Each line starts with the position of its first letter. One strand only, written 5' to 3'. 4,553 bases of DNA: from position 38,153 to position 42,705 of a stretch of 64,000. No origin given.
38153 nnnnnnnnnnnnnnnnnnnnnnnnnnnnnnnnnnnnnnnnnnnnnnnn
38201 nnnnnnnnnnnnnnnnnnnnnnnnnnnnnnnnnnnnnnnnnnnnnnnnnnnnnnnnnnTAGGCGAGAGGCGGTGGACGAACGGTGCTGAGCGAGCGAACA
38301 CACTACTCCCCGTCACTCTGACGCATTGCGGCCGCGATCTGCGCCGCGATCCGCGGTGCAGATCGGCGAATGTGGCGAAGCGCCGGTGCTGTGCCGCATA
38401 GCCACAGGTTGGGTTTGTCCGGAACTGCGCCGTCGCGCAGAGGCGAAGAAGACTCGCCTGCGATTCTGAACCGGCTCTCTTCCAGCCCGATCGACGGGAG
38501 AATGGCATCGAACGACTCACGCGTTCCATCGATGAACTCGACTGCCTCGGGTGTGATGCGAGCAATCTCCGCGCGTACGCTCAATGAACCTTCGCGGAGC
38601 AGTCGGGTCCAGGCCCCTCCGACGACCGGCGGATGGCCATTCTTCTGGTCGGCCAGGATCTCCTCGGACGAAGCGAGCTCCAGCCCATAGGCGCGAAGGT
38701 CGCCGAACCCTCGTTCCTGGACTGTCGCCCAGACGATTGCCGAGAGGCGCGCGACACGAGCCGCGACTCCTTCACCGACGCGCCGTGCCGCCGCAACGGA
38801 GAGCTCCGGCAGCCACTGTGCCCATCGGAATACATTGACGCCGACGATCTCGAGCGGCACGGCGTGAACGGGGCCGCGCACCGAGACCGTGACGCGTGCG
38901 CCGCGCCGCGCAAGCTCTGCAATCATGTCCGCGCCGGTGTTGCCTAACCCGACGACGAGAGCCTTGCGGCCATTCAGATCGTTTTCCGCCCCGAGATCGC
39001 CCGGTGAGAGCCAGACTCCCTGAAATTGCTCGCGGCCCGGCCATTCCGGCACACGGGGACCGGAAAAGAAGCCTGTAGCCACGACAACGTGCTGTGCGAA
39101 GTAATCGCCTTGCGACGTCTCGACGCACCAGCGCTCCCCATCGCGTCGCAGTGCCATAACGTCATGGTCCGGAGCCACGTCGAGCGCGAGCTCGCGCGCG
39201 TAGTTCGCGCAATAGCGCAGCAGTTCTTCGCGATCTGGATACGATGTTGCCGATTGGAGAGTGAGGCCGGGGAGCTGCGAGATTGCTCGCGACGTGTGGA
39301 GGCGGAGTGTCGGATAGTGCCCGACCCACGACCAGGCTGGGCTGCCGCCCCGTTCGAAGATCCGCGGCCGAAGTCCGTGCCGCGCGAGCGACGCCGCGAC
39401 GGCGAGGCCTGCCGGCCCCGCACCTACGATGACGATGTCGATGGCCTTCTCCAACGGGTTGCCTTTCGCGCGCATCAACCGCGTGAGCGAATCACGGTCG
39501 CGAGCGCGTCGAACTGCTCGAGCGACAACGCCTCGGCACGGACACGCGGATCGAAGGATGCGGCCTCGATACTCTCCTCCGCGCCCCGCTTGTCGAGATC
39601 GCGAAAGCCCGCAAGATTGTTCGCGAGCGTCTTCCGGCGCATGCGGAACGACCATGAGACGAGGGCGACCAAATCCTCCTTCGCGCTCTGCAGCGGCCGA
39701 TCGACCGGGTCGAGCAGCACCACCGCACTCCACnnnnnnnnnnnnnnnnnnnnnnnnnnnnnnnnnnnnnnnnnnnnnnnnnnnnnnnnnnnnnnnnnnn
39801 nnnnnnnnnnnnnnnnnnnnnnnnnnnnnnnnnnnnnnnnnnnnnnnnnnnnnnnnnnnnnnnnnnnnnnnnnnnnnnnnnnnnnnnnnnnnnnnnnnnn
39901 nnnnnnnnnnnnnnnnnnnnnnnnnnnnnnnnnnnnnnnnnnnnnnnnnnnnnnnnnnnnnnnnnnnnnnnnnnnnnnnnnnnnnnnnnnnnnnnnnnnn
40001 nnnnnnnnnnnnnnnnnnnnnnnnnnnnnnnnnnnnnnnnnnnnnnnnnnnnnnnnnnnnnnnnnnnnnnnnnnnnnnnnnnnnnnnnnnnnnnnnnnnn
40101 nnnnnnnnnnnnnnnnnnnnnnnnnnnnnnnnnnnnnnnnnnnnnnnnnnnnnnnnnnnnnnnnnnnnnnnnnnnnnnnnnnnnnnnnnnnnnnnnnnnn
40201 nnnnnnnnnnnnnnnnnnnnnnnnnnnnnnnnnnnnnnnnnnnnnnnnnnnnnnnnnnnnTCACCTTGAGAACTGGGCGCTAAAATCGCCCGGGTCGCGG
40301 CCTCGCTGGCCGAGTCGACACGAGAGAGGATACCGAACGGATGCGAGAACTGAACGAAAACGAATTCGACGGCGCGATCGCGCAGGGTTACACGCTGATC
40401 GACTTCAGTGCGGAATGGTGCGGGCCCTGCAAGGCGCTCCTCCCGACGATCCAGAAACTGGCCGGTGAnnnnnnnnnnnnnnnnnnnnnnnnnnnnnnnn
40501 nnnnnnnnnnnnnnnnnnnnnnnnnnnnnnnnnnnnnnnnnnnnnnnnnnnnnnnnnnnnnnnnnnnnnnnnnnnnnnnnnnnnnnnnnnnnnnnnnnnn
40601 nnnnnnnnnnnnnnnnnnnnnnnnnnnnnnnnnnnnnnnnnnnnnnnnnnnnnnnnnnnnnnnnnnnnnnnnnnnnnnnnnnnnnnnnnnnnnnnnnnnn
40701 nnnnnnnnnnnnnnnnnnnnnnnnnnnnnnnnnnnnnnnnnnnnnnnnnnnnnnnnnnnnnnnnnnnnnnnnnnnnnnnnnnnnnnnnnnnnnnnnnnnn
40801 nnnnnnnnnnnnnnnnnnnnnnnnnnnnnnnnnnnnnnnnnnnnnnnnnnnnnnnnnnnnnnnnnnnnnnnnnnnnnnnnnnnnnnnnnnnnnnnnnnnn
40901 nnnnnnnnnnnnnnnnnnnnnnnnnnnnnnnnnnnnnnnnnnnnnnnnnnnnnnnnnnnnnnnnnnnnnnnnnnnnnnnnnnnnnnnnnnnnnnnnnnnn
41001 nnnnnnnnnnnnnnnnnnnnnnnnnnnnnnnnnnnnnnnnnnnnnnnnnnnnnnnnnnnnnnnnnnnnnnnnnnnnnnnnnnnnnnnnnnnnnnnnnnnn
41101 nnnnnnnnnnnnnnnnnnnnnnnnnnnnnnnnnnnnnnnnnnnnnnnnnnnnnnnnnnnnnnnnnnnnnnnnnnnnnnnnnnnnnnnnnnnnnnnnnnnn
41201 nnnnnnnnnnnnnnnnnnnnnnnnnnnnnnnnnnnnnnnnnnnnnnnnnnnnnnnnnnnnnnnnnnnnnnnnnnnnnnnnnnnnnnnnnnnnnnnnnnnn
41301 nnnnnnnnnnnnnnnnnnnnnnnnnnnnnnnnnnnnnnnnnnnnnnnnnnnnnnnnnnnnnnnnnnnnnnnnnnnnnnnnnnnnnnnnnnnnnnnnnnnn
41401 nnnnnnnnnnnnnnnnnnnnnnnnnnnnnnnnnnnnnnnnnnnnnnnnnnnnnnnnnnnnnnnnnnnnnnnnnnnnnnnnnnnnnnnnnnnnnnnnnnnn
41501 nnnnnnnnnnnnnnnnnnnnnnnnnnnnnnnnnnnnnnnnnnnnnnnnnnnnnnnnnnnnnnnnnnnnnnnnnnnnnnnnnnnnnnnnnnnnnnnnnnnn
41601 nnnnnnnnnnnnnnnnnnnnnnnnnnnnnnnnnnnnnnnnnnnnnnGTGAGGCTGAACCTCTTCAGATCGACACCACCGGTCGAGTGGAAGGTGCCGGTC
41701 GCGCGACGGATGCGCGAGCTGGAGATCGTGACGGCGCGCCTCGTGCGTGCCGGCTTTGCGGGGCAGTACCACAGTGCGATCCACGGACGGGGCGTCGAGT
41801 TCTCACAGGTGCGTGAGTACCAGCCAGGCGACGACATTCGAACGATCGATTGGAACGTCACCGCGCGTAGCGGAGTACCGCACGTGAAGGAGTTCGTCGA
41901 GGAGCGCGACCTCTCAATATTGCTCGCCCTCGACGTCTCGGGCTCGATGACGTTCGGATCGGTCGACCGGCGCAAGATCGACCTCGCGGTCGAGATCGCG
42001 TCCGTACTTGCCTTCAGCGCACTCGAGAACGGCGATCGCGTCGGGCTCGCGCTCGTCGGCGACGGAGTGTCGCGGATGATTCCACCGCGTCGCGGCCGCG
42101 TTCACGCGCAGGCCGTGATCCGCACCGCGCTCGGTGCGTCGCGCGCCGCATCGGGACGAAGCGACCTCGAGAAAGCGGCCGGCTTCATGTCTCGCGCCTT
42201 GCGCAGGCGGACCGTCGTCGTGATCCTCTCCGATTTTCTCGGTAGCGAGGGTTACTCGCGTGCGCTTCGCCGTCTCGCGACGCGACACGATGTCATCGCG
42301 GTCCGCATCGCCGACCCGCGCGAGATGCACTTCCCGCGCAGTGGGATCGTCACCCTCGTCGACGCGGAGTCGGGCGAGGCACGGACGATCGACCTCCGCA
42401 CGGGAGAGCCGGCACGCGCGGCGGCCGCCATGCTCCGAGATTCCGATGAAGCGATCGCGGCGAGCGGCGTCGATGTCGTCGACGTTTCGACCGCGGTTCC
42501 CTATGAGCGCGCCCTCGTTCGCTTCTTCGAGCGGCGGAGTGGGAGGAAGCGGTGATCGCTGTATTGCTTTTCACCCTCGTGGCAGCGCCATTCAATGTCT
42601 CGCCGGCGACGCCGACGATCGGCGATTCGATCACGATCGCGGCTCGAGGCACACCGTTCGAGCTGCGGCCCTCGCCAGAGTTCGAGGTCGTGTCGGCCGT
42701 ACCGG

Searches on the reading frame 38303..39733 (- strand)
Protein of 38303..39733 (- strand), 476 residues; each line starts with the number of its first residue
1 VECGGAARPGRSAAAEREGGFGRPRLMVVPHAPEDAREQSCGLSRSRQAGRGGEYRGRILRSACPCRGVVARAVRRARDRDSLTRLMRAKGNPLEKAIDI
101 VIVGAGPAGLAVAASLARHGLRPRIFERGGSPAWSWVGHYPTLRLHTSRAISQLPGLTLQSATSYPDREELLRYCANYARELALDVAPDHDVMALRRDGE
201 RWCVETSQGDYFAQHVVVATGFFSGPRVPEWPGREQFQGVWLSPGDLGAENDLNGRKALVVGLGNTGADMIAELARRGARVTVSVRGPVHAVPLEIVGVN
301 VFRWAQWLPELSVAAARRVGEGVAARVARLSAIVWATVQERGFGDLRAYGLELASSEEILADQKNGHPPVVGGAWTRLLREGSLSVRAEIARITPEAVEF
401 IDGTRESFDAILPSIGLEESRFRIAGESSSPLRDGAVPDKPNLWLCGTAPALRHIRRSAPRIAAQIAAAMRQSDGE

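Call 46: search_protein_families(library=pfam, proteins=[window:38303-39733:-], max_evalue=0.00001)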
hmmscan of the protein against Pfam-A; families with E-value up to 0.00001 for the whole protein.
window:38303-39733:- (476 aa): 8 families
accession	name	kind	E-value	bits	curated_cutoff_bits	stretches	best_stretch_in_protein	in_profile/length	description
PF13738.12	Pyr_redox_3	-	6.8e-30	104.8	30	1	101-288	1-197/305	Pyridine nucleotide-disulphide oxidoreductase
PF07992.20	Pyr_redox_2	-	7e-16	58.9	26.1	1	99-284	2-171/291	Pyridine nucleotide-disulphide oxidoreductase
PF00743.25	FMO-like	-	3e-11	42.9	22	1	214-287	140-215/532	Flavin-binding monooxygenase-like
PF13434.12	Lys_Orn_oxgnase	-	1e-10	41.7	21.3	1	162-284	88-217/339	L-lysine 6-monooxygenase/L-ornithine 5-monooxygenase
PF01266.30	DAO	-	2.3e-10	41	27.9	0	99-134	1-36/353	FAD dependent oxidoreductase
PF00070.33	Pyr_redox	-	4.1e-08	34.1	22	0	100-132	2-34/82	Pyridine nucleotide-disulphide oxidoreductase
PF13450.12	NAD_binding_8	-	3.3e-07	30.9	21.9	1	102-132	1-31/68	NAD(P)-binding Rossmann-like domain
PF03486.20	HI0933_like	-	2.5e-06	27.6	50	0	99-131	2-34/244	HI0933-like protein Rossmann domain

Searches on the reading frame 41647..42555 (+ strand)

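Call 46: search_protein_families(library=pfam, proteins=[window:41647-42555:+], max_evalue=0.00001)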
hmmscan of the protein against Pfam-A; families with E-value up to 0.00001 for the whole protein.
window:41647-42555:+ (302 aa): 3 families
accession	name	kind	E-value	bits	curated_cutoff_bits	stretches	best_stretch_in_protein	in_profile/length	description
PF01882.25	DUF58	-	3.9e-71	239.1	23.4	1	54-251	1-198/216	Protein of unknown function DUF58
PF13519.12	VWA_2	-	1e-12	49.1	27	1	92-197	2-106/107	von Willebrand factor type A domain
PF05762.20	VWA_CoxE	-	7.9e-06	25.9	26.4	0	178-212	141-174/222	VWA domain containing CoxE-like protein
